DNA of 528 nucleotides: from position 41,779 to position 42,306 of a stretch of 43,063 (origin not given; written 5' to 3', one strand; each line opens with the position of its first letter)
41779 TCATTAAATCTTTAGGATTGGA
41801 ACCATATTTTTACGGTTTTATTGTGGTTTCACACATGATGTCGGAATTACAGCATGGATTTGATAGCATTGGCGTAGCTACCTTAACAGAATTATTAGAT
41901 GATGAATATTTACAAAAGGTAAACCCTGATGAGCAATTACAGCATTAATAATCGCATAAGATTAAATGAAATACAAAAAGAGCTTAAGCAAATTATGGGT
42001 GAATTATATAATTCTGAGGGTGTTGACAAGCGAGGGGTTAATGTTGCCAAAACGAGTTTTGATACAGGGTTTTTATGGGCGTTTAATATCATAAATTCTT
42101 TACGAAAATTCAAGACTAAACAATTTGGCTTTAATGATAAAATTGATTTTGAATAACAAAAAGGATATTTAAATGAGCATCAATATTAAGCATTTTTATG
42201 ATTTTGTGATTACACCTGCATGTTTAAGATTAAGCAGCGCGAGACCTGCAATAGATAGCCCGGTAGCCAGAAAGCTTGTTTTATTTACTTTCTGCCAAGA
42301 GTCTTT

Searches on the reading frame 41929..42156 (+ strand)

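Call 30: search_protein_families(library=phrogs, proteins=[window:41929-42156:+], max_evalue=0.01)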
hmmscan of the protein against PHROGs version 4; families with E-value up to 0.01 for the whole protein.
window:41929-42156:+ (75 aa): 0 families

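Call 73: search_protein_families(library=pfam, proteins=[window:41929-42156:+], max_evalue=1)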
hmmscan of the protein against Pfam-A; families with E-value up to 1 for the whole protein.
window:41929-42156:+ (75 aa): 1 family
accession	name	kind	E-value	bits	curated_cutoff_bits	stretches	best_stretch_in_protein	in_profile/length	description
PF24729.2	Acb2_Tad1_hairpin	-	0.07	13.8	27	1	13-51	17-52/58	Acb2/Tad1, hairpin domain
